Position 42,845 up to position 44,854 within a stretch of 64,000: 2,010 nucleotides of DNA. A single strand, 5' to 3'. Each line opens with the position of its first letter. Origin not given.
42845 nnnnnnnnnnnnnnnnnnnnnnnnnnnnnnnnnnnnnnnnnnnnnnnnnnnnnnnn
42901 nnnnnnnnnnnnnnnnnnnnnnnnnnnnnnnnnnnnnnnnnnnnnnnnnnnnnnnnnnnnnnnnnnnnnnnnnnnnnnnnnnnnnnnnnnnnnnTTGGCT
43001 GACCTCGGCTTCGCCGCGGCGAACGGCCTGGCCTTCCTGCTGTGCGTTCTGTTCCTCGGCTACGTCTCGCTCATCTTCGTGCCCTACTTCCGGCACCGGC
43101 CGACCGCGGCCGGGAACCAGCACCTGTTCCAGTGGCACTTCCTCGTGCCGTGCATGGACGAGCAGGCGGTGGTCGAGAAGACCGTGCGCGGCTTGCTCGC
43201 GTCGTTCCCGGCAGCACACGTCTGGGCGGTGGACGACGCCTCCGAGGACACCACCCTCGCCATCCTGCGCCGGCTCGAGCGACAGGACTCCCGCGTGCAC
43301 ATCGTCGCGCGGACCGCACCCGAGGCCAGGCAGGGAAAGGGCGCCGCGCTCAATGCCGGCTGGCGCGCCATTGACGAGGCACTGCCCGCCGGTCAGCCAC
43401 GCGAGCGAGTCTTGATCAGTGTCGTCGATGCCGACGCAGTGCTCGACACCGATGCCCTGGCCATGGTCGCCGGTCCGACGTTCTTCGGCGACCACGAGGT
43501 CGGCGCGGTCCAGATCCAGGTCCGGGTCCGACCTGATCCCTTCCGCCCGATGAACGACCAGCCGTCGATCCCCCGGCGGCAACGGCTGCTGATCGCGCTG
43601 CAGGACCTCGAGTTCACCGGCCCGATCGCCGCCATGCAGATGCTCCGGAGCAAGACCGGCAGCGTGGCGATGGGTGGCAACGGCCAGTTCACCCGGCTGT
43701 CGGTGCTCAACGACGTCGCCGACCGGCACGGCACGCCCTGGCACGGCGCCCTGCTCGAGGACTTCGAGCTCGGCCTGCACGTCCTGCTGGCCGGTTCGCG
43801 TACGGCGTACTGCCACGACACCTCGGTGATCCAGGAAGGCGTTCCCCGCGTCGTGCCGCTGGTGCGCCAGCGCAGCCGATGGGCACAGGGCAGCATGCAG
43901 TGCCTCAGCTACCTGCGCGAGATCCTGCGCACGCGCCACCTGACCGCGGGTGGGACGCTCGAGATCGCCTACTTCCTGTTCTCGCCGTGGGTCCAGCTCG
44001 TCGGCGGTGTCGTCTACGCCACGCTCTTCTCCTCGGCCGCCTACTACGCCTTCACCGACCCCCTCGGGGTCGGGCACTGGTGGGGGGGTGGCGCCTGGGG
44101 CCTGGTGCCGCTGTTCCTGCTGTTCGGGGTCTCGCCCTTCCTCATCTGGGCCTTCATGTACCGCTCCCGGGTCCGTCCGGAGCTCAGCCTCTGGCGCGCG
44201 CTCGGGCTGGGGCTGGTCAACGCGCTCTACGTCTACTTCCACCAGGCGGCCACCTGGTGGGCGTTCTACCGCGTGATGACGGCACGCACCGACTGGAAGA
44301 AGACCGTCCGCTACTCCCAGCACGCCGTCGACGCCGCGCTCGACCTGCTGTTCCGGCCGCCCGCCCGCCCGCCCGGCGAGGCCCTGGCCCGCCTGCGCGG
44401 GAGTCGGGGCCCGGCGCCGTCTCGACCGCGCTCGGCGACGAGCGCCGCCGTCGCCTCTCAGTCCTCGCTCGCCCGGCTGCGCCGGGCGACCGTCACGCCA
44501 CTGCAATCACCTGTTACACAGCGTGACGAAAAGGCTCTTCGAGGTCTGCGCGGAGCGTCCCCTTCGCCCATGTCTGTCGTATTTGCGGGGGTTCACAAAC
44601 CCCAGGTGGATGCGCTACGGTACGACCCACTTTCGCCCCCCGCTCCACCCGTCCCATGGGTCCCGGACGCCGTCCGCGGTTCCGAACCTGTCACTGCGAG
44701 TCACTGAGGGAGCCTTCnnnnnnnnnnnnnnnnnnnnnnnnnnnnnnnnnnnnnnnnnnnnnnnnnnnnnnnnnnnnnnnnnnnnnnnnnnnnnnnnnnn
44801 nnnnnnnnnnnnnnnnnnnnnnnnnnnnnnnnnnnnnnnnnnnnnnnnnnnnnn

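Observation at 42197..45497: Exosortase-like membrane protein coupled to a 73-aa LPLTG mini-protein, a processive GT2 synthase and an anchored secreted protein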

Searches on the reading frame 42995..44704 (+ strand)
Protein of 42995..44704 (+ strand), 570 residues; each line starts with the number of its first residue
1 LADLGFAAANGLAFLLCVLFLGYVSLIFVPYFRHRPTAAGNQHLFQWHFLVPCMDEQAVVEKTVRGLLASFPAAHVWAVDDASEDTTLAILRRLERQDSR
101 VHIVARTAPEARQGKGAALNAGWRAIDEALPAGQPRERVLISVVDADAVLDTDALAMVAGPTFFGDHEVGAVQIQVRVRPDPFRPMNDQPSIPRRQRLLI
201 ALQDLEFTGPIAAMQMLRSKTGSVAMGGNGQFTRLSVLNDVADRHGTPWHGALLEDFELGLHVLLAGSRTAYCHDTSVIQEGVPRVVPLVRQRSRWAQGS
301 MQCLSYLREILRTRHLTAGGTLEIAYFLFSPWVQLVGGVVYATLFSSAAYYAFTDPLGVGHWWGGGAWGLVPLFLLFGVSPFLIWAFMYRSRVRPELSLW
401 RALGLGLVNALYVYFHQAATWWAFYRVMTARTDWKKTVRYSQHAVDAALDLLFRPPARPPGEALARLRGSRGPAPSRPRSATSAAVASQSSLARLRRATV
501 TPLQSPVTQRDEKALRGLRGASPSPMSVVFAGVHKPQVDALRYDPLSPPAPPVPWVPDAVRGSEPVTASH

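Call 3: search_protein_families(library=ncbifam, proteins=[window:42995-44704:+], max_evalue=1)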
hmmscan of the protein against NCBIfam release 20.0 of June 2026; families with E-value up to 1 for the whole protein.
window:42995-44704:+ (570 aa): 10 families
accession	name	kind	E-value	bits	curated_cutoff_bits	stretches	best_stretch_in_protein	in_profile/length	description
NF053846.1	glyco_with_XrtP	equivalog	3.1e-154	513.9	520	1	9-439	5-437/440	XrtP-associated glycosyltransferase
TIGR03937.1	PgaC_IcaA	equivalog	1.6e-16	60.3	422.3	1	42-341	42-311/407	poly-beta-1,6-N-acetyl-D-glucosamine synthase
TIGR03469.1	HpnB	hypoth_equivalog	2.3e-06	26.9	379.25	1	43-158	42-156/386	hopene-associated glycosyltransferase HpnB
NF041865.1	EpsU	equivalog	8.7e-06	25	700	1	22-311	16-281/394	exopolysaccharide biosynthesis GT2 family glycosyltransferase EpsU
NF047683.1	TeichurnBiosyTuaG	equivalog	0.00015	21.5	400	1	50-108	11-70/252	teichuronic acid biosynthesis protein TuaG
TIGR04242.1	nodulat_NodC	equivalog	0.00017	20.7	550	1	49-300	52-284/395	chitooligosaccharide synthase NodC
NF045692.1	OglycostaseCruG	equivalog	0.00017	20.6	600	1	36-128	32-126/386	2'-O-glycosyltransferase CruG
TIGR03030.1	CelA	equivalog_domain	0.00039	18.6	699.1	1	254-313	331-389/714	UDP-forming cellulose synthase catalytic subunit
NF058614.1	PPMAGASynPpgS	equivalog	0.0048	16.4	370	1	49-123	4-68/226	polyprenyl-phospho-N-acetylgalactosaminyl synthase PpgS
NF047588.1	GlcsyltransPgfSStrep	equivalog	0.058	12.6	500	1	50-122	6-80/308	glycosyltransferase PgfS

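Call 4: search_protein_families(library=pfam, proteins=[window:42995-44704:+], max_evalue=1)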
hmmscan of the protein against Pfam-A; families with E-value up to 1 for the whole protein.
window:42995-44704:+ (570 aa): 4 families
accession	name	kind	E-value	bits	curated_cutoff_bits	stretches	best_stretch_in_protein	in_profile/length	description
PF13641.12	Glyco_tranf_2_3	-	4.9e-24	86.1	27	1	49-299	5-230/230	Glycosyltransferase like family 2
PF13632.12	Glyco_trans_2_3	-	1.3e-14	55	27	1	141-353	2-194/198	Glycosyl transferase family group 2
PF00535.33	Glycos_transf_2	-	1e-13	52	23.3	1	50-206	3-148/168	Glycosyl transferase family 2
PF13704.12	Glyco_tranf_2_4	-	0.0059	17.5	27.5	1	56-152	3-86/98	Glycosyl transferase family 2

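Call 39: find_homologous_proteins(query=window:42995-44704:+, max_evalue=1e-20)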
Query window:42995-44704:+ (570 aa): 691 proteins with E <= 1e-20 among 8000 candidates; the best 120 are listed.
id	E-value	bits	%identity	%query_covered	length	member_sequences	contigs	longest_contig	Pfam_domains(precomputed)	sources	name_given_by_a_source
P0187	0.0e+0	1292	100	100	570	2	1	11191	PF13632.13,PF13641.13,PF00535.33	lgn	-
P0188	0.0e+0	1215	94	100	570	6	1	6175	PF13632.13,PF13641.13,PF00535.33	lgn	-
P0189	0.0e+0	1126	87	100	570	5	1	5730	PF13632.13,PF13641.13,PF00535.33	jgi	jgi:cellulose synthase/poly-beta-1,6-N-acetylglucosamine synthase-like glycosyltransferase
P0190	0.0e+0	1095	86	100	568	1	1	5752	PF13632.13,PF13641.13,PF00535.33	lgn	-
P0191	1.2e-265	901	71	100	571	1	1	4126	PF13632.13,PF13641.13,PF00535.33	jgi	jgi:cellulose synthase/poly-beta-1,6-N-acetylglucosamine synthase-like glycosyltransferase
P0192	5.1e-261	885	71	100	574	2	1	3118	PF13632.13,PF13641.13,PF00535.33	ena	-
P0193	9.2e-229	779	71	84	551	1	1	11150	PF13632.13,PF13641.13,PF00535.33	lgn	-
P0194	1.6e-228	778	68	89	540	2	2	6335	PF13632.13,PF13641.13,PF00535.33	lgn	-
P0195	3.7e-192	658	65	77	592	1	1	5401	PF13632.13,PF13641.13,PF00535.33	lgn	-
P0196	6.6e-184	631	63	77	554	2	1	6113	PF13632.13,PF13641.13,PF00535.33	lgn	-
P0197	2.8e-167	576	59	78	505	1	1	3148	PF13632.13,PF13641.13,PF00535.33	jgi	-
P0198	9.6e-164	564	56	84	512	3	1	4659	PF13632.13,PF13641.13,PF00535.33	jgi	jgi:cellulose synthase/poly-beta-1,6-N-acetylglucosamine synthase-like glycosyltransferase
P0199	1.1e-162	561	58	76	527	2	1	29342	PF13632.13,PF13641.13,PF00535.33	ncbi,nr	ncbi:MAG: glycosyltransferase [Actinomycetota bacterium]|nr:glycosyltransferase [Actinomycetota bact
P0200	2.0e-162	560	59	77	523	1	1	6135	PF13632.13,PF13641.13,PF00535.33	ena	-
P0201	1.4e-161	557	56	79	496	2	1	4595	PF13632.13,PF13641.13,PF00535.33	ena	-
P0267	1.7e-144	501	54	78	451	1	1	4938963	PF13632.13,PF13641.13,PF00535.33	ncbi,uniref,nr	ncbi:glycosyltransferase [Aquihabitans sp. G128]|uniref:glycosyltransferase family 2 protein n=1 Tax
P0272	4.5e-143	496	53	76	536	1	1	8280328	PF13632.13,PF13641.13,PF00535.33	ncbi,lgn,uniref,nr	ncbi:glycosyltransferase [Micromonospora sp. NBC_01699]|uniref:glycosyltransferase family 2 protein 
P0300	3.5e-140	486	53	77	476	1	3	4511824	PF13632.13,PF13641.13,PF00535.33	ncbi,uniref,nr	ncbi:glycosyltransferase family 2 protein [Modestobacter roseus]|uniref:Cellulose synthase/poly-beta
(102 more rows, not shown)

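Call 40: find_encoding_contigs(protein=P0267, flank=7000, max_places=1)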
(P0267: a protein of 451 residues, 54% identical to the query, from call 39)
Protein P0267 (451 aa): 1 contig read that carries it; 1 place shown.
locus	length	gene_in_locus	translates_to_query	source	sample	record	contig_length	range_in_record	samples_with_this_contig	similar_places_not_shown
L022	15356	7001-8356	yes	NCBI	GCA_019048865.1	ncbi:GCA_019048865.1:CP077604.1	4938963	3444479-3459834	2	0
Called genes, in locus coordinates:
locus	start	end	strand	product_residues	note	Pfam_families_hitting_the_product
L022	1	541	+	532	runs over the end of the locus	PF00310:GATase_2 (faint), PF13522:GATase_6, PF13537:GATase_7, PF00156:Pribosyltran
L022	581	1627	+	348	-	PF00586:AIRS, PF02769:AIRS_C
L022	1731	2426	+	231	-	PF00563:EAL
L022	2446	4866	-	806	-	PF25873:WHD_MalT (weak), PF00196:GerE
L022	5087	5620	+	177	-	PF09721:Exosortase_EpsH (weak)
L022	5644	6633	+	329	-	-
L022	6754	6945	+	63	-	-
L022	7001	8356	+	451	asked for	PF00535:Glycos_transf_2, PF13641:Glyco_tranf_2_3, PF13632:Glyco_trans_2_3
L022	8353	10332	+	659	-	PF02350:Epimerase_2, PF13845:Septum_form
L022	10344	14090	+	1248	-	PF27133:YfdI_N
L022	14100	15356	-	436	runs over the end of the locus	PF00990:GGDEF, PF00563:EAL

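Call 41: find_encoding_contigs(protein=P0272, flank=7000, max_places=1)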
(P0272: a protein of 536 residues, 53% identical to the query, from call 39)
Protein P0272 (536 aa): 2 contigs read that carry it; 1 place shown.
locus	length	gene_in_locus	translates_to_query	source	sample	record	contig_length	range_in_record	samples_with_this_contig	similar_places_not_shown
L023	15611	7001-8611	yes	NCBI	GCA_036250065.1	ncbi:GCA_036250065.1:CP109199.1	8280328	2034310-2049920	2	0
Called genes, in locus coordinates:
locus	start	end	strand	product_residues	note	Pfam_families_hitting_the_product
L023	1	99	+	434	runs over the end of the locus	PF04542:Sigma70_r2, PF08281:Sigma70_r4_2, PF20239:DUF6596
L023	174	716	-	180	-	PF13671:AAA_33 (weak)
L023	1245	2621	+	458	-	PF13354:Beta-lactamase2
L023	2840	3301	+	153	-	-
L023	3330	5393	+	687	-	PF07730:HisKA_3, PF02518:HATPase_c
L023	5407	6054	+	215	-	PF00072:Response_reg, PF00196:GerE, PF13936:HTH_38 (faint)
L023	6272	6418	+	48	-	-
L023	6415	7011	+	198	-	-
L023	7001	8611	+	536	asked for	PF00535:Glycos_transf_2, PF13641:Glyco_tranf_2_3, PF13632:Glyco_trans_2_3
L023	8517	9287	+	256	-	PF28433:DUF8394 (faint)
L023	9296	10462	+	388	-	PF13579:Glyco_trans_4_4 (weak), PF02350:Epimerase_2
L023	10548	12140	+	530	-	PF12708:Pect-lyase_RHGA_epim, PF05048:NosD (faint), PF13229:Beta_helix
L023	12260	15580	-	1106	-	PF06283:ThuA, PF07995:GSDH, PF00801:PKD, PF18911:PKD_4, PF03422:CBM_6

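Call 42: find_encoding_contigs(protein=P0300, flank=7000, max_places=1)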
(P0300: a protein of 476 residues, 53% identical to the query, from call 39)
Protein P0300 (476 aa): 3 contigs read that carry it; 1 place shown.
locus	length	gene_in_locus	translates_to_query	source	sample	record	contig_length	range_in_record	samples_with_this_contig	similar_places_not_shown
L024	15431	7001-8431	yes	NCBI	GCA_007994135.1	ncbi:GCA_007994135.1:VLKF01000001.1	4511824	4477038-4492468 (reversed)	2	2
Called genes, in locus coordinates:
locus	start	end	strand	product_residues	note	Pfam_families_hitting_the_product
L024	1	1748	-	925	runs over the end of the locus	PF13492:GAF_3 (faint), PF01590:GAF, PF13185:GAF_2, PF00989:PAS (weak), PF08447:PAS_3, PF08448:PAS_4 (weak), PF00990:GGDEF, PF00563:EAL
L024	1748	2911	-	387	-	PF08495:FIST, PF10442:FIST_C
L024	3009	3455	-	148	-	PF10604:Polyketide_cyc2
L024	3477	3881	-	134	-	PF10905:DUF2695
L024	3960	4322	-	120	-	-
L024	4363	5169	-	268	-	PF00685:Sulfotransfer_1 (faint), PF13469:Sulfotransfer_3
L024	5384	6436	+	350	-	-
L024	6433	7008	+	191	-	PF09721:Exosortase_EpsH (weak)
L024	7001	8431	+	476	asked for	PF00535:Glycos_transf_2, PF13641:Glyco_tranf_2_3, PF13632:Glyco_trans_2_3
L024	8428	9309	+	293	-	-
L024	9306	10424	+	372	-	PF02350:Epimerase_2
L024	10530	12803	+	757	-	PF02901:PFL-like, PF01228:Gly_radical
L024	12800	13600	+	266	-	PF13353:Fer4_12, PF04055:Radical_SAM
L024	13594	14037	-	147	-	-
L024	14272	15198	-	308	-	PF04069:OpuAC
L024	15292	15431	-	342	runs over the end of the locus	PF00528:BPD_transp_1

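Call 44: search_protein_families(library=ncbifam, proteins=[L023:6415-7008:+, L024:6433-7005:+, L022:5087-5617:+, L023:8517-9284:+, L024:8428-9306:+, L022:5644-6630:+, L023:6272-6415:+, L022:6754-6942:+, P0272, P0267], max_evalue=0.1)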
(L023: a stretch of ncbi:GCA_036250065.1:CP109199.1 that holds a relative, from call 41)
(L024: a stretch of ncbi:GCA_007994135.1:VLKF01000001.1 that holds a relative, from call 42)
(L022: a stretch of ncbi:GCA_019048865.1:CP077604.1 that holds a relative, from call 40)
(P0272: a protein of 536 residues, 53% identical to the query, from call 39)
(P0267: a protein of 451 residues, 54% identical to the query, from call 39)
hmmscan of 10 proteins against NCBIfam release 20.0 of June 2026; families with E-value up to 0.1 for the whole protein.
L023:6415-7008:+ (198 aa): 4 families
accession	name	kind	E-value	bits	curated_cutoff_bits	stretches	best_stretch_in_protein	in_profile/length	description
NF012138.0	exosort_XrtR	exception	7.4e-19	68.4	150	1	21-168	9-157/160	exosortase R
NF033767.0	exosort_XrtS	exception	9.3e-14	51.6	145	1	21-163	9-151/155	exosortase S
NF012139.0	exosort_XrtP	exception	8.6e-13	48.5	200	1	19-166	7-155/159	exosortase P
TIGR04178.1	exo_archaeo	signature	0.00065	19.9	23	1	73-164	2-93/97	exosortase/archaeosortase family protein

L024:6433-7005:+ (191 aa): 5 families
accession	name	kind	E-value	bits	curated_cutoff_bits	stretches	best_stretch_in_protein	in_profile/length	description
NF012139.0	exosort_XrtP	exception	7.3e-15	55.3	200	1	30-175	6-152/159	exosortase P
NF012138.0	exosort_XrtR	exception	5.4e-14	52.6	150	1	30-182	4-159/160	exosortase R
NF033767.0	exosort_XrtS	exception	1e-12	48.3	145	1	30-178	9-154/155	exosortase S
TIGR04178.1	exo_archaeo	signature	1.9e-06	28.1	23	1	86-173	3-89/97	exosortase/archaeosortase family protein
NF033147.1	GXX_rpt_CTERM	domain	0.072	13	50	0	68-112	86-131/132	Gly-Xaa-Xaa repeat protein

L022:5087-5617:+ (177 aa): 5 families
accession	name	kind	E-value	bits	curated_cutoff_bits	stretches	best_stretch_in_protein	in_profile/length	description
NF012139.0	exosort_XrtP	exception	3.6e-14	53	200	1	60-165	53-158/159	exosortase P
NF012138.0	exosort_XrtR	exception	3e-12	47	150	1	28-165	25-158/160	exosortase R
NF033767.0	exosort_XrtS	exception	7.6e-10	38.9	145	1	3-162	6-154/155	exosortase S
TIGR04178.1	exo_archaeo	signature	1.1e-05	25.7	23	1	68-162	1-94/97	exosortase/archaeosortase family protein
NF045716.1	sulf_resp_HmcE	equivalog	0.095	12.3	275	0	77-147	115-185/226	sulfate respiration complex protein HmcE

L023:8517-9284:+ (256 aa): 2 families
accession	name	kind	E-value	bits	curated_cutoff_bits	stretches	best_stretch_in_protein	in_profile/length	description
NF040603.2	choice_anch_P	subfamily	1.4e-10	41.5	27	1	107-214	76-184/185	choice-of-anchor P family protein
NF033766.1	choice_anch_G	domain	1.6e-05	25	45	1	4-155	2-179/283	choice-of-anchor G family protein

L024:8428-9306:+ (293 aa): 1 family
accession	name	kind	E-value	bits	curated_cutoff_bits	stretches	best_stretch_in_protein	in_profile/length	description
NF033766.1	choice_anch_G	domain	0.087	12.8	45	0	66-246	49-229/283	choice-of-anchor G family protein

L022:5644-6630:+ (329 aa): 1 family
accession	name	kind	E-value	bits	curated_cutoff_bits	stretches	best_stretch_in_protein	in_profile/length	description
NF040603.2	choice_anch_P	subfamily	6.5e-05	23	27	1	129-281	50-180/185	choice-of-anchor P family protein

L023:6272-6415:+ (48 aa): 2 families
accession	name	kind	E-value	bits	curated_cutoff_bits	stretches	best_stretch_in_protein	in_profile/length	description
NF058583.1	LAXTG_small_WW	exception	1.4e-06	27.8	65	1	5-47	6-51/54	LAXTG motif-containing small protein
NF058582.1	Microco_LAVTG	domain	0.0015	18.6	27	1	13-41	1-30/34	LAVTG motif-containing sortase-dependent surface protein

L022:6754-6942:+ (63 aa): 5 families
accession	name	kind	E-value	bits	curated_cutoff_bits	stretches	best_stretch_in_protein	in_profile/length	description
NF058583.1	LAXTG_small_WW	exception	9.9e-06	25.1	65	1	1-57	1-48/54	LAXTG motif-containing small protein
TIGR01167.1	LPXTG_anchor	domain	0.00045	20.8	15.9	1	27-55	2-31/34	LPXTG cell wall anchor domain-containing protein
TIGR04383.1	acidic_w_LPXTA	equivalog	0.0046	16.3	50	1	14-53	277-316/320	processed acidic surface protein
NF058582.1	Microco_LAVTG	domain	0.021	14.9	27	1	27-55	2-31/34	LAVTG motif-containing sortase-dependent surface protein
NF033902.0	iso_D2_wall_anc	subfamily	0.065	12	95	1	23-54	505-538/540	SpaH/EbpB family LPXTG-anchored major pilin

P0272 (536 aa): 11 families
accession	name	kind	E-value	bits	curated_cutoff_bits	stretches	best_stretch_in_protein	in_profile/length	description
NF053846.1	glyco_with_XrtP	equivalog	1.1e-154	515.3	520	1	10-444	4-438/440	XrtP-associated glycosyltransferase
TIGR03937.1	PgaC_IcaA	equivalog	9.8e-14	51.1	422.3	1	50-351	48-317/407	poly-beta-1,6-N-acetyl-D-glucosamine synthase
NF041865.1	EpsU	equivalog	4.3e-11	42.5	700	1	20-444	12-391/394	exopolysaccharide biosynthesis GT2 family glycosyltransferase EpsU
TIGR03469.1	HpnB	hypoth_equivalog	1.8e-07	30.5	379.25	1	50-138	47-138/386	hopene-associated glycosyltransferase HpnB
NF045692.1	OglycostaseCruG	equivalog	1.2e-06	27.7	600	1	50-163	44-148/386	2'-O-glycosyltransferase CruG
TIGR03965.1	mycofact_glyco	equivalog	6.8e-06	25.2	280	1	46-141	73-163/467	mycofactocin biosynthesis glycosyltransferase MftF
NF058614.1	PPMAGASynPpgS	equivalog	7.8e-06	25.5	370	1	49-95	2-46/226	polyprenyl-phospho-N-acetylgalactosaminyl synthase PpgS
TIGR04242.1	nodulat_NodC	equivalog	1.1e-05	24.6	550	1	51-306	52-286/395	chitooligosaccharide synthase NodC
TIGR04283.1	glyco_like_mftF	equivalog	0.00014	21.6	182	1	51-107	3-52/221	TIGR04283 family arsenosugar biosynthesis glycosyltransferase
TIGR03030.1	CelA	equivalog_domain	0.0025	15.9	699.1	1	258-315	331-388/714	UDP-forming cellulose synthase catalytic subunit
TIGR04182.1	glyco_TIGR04182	equivalog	0.013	14.9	325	1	51-135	4-75/293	S-layer glycoprotein N-glycosyltransferase AglJ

P0267 (451 aa): 11 families
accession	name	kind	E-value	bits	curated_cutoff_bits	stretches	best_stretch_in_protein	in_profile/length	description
NF053846.1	glyco_with_XrtP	equivalog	2e-149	498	520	1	7-438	2-437/440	XrtP-associated glycosyltransferase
TIGR03937.1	PgaC_IcaA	equivalog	2.4e-15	56.4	422.3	1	49-344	48-315/407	poly-beta-1,6-N-acetyl-D-glucosamine synthase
NF011305.0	PRK14716.1-3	equivalog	3.1e-06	26.6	409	1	50-293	57-291/486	glycosyl transferase family protein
TIGR03030.1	CelA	equivalog_domain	1.6e-05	23.2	699.1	1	251-345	329-421/714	UDP-forming cellulose synthase catalytic subunit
TIGR03111.1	glyc2_xrt_Gpos1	hypoth_equivalog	8.8e-05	21.5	363.95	1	64-350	70-336/439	TIGR03111 family XrtG-associated glycosyltransferase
NF041865.1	EpsU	equivalog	0.00065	18.8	700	1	27-309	21-276/394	exopolysaccharide biosynthesis GT2 family glycosyltransferase EpsU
TIGR04283.1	glyco_like_mftF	equivalog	0.0029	17.2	182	1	50-125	3-69/221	TIGR04283 family arsenosugar biosynthesis glycosyltransferase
NF058614.1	PPMAGASynPpgS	equivalog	0.0029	17.1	370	1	50-130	4-74/226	polyprenyl-phospho-N-acetylgalactosaminyl synthase PpgS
TIGR04242.1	nodulat_NodC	equivalog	0.0068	15.4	550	1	49-299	51-284/395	chitooligosaccharide synthase NodC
TIGR04182.1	glyco_TIGR04182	equivalog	0.03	13.7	325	1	50-127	4-71/293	S-layer glycoprotein N-glycosyltransferase AglJ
NF047683.1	TeichurnBiosyTuaG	equivalog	0.081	12.5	400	0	50-107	10-68/252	teichuronic acid biosynthesis protein TuaG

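Call 48: search_solved_structures(query=window:42995-44704:+, max_evalue=0.001)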
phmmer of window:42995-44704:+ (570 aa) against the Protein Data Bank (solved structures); distinct sequences matched with E-value up to 0.001: 0.

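Call 50: search_protein_families(library=pfam, proteins=[L022:10344-14087:+, L024:5384-6433:+], max_evalue=0.01)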
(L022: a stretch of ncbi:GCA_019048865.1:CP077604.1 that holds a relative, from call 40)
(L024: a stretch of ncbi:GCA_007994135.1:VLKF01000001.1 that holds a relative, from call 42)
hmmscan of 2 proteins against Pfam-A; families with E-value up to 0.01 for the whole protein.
L022:10344-14087:+ (1248 aa): 1 family
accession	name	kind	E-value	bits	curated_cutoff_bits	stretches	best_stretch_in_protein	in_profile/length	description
PF05103.18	DivIVA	-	0.0031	17.9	28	1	895-927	2-34/131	DivIVA protein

L024:5384-6433:+ (350 aa): 1 family
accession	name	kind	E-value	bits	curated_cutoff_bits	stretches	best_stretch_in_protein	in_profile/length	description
PF01590.32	GAF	-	0.0026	18.7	22.4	1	91-166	36-112/133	GAF domain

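Call 92: predict_structure(alignment_id=A5)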
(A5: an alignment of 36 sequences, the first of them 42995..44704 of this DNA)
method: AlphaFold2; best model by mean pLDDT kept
length: 570 residues; sequences in the alignment: 36
mean_pLDDT: 79.8   pTM: 0.74
mean pLDDT of the five models: 79.8, 79.6, 79.4, 78.0, 77.4
residues with pLDDT >= 90: 323; 70-90: 101; 50-70: 45; < 50: 101
segments of 3 or more residues with pLDDT < 50: 469-513, 515-570
pLDDT, mean of each block of 10 residues (from residue 1): 80 86 90 93 98 94 97 98 96 98 96 90 97 97 95 97 96 95 91 94 95 91 80 96 89 75 92 95 92 88 91 92 90 92 90 89 87 89 95 95 96 92 91 59 58 57 51 41 34 33 38 46 33 31 35 41 33
secondary structure, 60 per line:
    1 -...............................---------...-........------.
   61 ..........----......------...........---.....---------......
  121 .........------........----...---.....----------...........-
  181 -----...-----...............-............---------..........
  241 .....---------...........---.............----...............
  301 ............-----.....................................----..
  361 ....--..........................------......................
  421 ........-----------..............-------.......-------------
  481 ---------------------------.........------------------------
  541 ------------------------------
elements in order: H2-32 E46-53 H60-70 E75-80 H87-97 E101-105 H115-129 E139-143 E148-150 H154-158 E169-179 H194-208 H210-221 E231-234 H235-245 H255-265 E269-281 H286-312 H318-354 H359-364 H367-392 H399-428 H440-453 H461-467 H508-516
